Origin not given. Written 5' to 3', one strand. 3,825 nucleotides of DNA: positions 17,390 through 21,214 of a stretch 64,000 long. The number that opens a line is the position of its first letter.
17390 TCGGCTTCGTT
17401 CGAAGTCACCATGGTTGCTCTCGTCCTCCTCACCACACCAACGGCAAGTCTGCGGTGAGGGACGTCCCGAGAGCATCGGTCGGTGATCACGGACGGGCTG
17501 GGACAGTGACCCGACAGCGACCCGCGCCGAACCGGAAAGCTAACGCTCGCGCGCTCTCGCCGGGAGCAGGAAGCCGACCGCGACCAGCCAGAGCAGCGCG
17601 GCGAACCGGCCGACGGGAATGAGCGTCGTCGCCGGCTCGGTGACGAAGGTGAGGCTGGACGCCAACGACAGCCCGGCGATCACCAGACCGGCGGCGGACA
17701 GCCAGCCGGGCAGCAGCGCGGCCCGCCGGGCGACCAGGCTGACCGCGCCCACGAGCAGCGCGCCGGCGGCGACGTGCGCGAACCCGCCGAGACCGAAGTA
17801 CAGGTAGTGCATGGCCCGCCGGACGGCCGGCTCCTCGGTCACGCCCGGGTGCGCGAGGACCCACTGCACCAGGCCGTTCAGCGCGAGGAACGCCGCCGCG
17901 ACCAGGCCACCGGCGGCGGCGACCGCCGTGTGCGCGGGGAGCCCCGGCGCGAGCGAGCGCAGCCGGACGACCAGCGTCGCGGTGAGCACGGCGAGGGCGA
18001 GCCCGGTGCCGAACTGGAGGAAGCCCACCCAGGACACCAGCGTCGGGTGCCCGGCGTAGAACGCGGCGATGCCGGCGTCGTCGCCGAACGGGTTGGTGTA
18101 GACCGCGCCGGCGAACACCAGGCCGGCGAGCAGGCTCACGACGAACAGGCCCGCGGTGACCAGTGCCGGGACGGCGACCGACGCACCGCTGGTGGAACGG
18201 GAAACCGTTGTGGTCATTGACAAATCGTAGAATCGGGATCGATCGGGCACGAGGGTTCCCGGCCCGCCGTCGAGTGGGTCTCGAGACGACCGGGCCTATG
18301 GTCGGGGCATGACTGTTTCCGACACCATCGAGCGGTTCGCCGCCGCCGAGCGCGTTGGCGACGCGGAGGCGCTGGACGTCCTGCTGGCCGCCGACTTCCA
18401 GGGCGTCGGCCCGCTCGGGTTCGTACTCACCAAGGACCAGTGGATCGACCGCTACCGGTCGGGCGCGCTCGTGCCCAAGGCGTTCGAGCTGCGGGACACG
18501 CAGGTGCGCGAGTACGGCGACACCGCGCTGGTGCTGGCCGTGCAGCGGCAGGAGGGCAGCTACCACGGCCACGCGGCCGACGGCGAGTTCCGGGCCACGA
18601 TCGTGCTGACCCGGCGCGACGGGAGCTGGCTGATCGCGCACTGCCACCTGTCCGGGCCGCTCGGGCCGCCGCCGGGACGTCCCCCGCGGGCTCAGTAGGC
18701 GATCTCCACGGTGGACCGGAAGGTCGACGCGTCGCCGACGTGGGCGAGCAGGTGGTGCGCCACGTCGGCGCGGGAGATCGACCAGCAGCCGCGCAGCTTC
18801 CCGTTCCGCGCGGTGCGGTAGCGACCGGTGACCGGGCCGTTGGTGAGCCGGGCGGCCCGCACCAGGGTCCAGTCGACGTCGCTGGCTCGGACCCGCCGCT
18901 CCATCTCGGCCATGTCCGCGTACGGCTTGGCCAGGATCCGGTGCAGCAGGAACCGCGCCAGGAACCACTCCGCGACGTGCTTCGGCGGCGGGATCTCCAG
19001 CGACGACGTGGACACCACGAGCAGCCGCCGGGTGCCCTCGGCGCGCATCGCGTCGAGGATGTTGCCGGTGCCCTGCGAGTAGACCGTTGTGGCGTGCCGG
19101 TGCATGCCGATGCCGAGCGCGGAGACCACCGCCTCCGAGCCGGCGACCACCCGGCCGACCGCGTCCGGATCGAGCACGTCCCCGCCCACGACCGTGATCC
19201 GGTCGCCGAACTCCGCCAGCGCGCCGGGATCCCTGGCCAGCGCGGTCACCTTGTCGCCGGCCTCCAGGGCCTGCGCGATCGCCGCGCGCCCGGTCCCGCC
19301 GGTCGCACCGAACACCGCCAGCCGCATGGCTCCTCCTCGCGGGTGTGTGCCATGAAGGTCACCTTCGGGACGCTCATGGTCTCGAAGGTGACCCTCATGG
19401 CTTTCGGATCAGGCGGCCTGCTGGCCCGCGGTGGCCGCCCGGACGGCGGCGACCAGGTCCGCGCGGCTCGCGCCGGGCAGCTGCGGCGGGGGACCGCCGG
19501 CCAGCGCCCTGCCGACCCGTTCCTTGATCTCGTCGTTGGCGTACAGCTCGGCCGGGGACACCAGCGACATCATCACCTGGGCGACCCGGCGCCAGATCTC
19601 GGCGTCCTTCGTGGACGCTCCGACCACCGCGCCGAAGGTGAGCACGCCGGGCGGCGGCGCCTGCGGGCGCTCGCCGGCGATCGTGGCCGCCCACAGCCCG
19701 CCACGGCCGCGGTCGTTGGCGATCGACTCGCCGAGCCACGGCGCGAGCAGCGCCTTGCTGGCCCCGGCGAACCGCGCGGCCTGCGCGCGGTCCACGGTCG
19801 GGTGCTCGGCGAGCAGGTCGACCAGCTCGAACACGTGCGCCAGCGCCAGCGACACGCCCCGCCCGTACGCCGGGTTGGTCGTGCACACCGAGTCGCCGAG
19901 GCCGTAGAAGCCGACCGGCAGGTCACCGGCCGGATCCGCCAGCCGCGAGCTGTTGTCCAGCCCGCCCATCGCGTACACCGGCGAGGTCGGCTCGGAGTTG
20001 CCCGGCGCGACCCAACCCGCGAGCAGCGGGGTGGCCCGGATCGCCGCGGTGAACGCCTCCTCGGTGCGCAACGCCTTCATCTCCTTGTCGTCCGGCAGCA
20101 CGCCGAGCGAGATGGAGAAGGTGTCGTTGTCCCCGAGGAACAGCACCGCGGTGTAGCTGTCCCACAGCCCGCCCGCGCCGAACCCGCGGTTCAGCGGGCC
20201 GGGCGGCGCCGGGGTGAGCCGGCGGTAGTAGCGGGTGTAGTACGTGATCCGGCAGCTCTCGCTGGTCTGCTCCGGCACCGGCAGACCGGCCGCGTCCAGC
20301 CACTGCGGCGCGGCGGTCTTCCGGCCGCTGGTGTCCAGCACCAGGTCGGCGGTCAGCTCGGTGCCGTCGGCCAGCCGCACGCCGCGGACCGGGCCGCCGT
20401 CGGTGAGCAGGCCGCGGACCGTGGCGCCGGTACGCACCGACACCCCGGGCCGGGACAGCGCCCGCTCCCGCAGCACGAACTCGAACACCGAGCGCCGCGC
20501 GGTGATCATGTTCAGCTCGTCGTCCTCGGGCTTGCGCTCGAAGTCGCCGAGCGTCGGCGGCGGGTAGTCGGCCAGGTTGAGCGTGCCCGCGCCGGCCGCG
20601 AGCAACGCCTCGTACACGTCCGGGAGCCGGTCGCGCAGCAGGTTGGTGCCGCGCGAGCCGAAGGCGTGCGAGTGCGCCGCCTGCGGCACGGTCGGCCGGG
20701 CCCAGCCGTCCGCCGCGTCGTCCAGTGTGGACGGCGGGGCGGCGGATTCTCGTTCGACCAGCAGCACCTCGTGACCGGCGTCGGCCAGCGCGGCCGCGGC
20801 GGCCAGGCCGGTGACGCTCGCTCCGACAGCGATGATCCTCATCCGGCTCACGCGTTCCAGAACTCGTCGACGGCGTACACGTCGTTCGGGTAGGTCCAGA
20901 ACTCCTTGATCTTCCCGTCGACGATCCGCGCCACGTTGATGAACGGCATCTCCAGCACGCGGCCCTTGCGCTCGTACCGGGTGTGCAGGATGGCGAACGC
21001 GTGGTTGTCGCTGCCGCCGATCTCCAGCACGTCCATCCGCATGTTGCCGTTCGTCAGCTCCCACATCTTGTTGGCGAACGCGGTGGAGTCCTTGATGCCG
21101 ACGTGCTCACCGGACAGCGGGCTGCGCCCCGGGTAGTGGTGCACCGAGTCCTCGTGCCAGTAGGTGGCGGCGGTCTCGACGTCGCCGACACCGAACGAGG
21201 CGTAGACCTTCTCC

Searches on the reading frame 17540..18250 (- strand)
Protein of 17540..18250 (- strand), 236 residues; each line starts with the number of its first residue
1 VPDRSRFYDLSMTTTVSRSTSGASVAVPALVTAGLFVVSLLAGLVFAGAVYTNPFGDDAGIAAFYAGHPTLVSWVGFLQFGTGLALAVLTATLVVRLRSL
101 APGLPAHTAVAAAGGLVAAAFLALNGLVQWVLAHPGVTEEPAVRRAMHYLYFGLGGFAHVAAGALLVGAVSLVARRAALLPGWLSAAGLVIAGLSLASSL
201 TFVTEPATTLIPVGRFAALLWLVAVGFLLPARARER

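Call 4: search_protein_families(library=pfam, proteins=[window:17540-18250:-])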
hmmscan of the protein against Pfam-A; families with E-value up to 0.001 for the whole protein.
window:17540-18250:- (236 aa): 0 families

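Call 8: search_protein_families(library=ncbifam, proteins=[window:17540-18250:-])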
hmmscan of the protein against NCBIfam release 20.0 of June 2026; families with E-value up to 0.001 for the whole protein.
window:17540-18250:- (236 aa): 0 families

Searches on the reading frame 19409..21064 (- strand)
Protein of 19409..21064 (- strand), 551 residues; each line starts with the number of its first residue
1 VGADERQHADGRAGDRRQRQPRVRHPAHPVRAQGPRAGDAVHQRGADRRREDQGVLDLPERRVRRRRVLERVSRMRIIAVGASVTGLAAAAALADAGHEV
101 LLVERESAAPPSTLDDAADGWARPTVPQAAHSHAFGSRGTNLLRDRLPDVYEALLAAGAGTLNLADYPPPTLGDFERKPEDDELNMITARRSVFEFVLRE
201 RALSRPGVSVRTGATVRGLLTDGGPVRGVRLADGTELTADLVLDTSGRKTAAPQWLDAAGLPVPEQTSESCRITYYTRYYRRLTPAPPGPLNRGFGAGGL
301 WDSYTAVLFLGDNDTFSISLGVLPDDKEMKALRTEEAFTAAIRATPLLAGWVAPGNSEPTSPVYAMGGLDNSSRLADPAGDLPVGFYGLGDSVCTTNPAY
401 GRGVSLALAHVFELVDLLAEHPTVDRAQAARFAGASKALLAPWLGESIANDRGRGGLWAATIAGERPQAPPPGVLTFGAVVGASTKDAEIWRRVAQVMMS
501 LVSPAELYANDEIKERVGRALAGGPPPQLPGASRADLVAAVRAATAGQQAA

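Call 4: search_protein_families(library=pfam, proteins=[window:19409-21064:-])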
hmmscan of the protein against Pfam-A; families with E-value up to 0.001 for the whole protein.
window:19409-21064:- (551 aa): 9 families
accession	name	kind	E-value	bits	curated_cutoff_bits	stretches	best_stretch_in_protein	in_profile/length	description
PF07992.20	Pyr_redox_2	-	5.4e-10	39.6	26.1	1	74-119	142-186/291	Pyridine nucleotide-disulphide oxidoreductase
PF01266.30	DAO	-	9.6e-08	32.4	27.9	1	77-165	2-93/353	FAD dependent oxidoreductase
PF04820.20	Trp_halogenase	-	2.5e-07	30.3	21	1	193-249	159-214/458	Tryptophan halogenase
PF01494.25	FAD_binding_3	-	4.2e-06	26.7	22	0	77-108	4-35/349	FAD binding domain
PF00070.33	Pyr_redox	-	0.00012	22.9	22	0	76-116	1-40/82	Pyridine nucleotide-disulphide oxidoreductase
PF12831.13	FAD_oxidored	-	0.00013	21.8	27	0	77-107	2-32/416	FAD dependent oxidoreductase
PF01593.30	Amino_oxidase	-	0.00014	21.7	19.8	0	85-106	2-23/443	Flavin containing amine oxidoreductase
PF13450.12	NAD_binding_8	-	0.00019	22.1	21.9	1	80-107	2-29/68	NAD(P)-binding Rossmann-like domain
PF00890.30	FAD_binding_2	-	0.00047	19.9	20.4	0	77-108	2-33/414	FAD binding domain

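Call 8: search_protein_families(library=ncbifam, proteins=[window:19409-21064:-])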
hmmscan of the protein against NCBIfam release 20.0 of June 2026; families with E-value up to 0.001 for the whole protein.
window:19409-21064:- (551 aa): 23 families
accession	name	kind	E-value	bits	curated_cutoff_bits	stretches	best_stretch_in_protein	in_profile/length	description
NF045637.1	carotdesatCrtDProt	equivalog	1.7e-08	33.5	580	0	77-108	1-32/485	1-hydroxycarotenoid 3,4-desaturase CrtD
NF001933.0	PRK00711.1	subfamily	2.6e-08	33.3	383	1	75-112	1-38/429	D-amino acid dehydrogenase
NF005313.0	PRK06847.1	subfamily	2.3e-07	30.1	372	0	185-244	100-157/375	hypothetical protein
NF005566.0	PRK07236.1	subfamily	3.8e-07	29.3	333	1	72-107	4-39/386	hypothetical protein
NF005691.0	PRK07494.1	equivalog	8.3e-07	27.9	459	1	70-108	4-42/404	UbiH/UbiF family hydroxylase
TIGR02032.1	GG-red-SF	subfamily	1.6e-06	28.1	158.8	0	179-274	80-171/297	geranylgeranyl reductase family protein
NF006448.0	PRK08773.1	equivalog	4e-06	25.7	614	0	70-109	2-41/393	UbiH/UbiF family hydroxylase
NF045765.1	PhenlGlyoxDHPadH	equivalog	6.4e-06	25.3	475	0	76-120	145-189/416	NADH-dependent phenylglyoxylate dehydrogenase subunit epsilon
NF049967.1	QhpG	equivalog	2.4e-05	23.4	240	0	190-257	83-147/423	flavin-dependent monooxygenase QhpG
NF038174.1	maturase_GoxB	equivalog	3.5e-05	23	400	0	190-420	97-312/358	glycine oxidase maturase GoxB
NF006593.0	PRK09126.1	equivalog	8.9e-05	21.5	420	1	74-248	4-166/393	5-demethoxyubiquinol-8 5-hydroxylase UbiM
NF005560.0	PRK07233.1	equivalog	0.0001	21.3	252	0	75-107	1-33/435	hypothetical protein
NF005951.1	PRK08020.1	equivalog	0.0001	21.2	590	0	75-110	3-38/388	3-demethoxyubiquinol 3-hydroxylase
TIGR03467.1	HpnE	equivalog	0.00016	21.1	283.05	0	78-106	2-30/430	hydroxysqualene dehydroxylase HpnE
NF004834.1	PRK06185.1-3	subfamily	0.00019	20.4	500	0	174-265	92-182/420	FAD-dependent oxidoreductase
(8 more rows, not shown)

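Call 30: search_solved_structures(query=window:19409-20842:-, max_evalue=0.01)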
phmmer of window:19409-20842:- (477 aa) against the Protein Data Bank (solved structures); distinct sequences matched with E-value up to 0.01: 12.
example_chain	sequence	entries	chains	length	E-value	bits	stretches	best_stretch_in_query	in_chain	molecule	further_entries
9udb_A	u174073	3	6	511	5.8e-20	75.2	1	4-216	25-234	MonCI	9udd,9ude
8t3p_A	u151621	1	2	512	5.8e-20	75.2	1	4-216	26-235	MonCI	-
24ci_A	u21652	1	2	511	5.9e-20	75.1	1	4-216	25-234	MonCI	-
8up4_A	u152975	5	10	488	7.1e-20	74.9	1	5-348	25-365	Flavin-dependent monooxygenase Lsd18 | Putative epoxidase LasC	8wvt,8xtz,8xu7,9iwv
23zr_A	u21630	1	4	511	9.7e-20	74.4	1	4-351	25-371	MonCI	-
24bg_A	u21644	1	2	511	9.8e-20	74.4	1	4-351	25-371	MonCI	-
23zv_A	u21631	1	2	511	1e-19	74.4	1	4-351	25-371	MonCI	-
8wvb_A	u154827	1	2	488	1.1e-19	74.2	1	5-348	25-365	Putative epoxidase LasC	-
8wvf_A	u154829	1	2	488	1.6e-19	73.7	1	5-348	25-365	Putative epoxidase LasC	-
3e1t_A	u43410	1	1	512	3.6e-06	29.7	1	3-334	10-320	Halogenase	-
7fgp_A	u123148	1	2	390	0.00012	24.7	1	122-176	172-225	Glycine/D-amino acid oxidase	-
8zop_A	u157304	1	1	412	0.0071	18.8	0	115-176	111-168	Halogenase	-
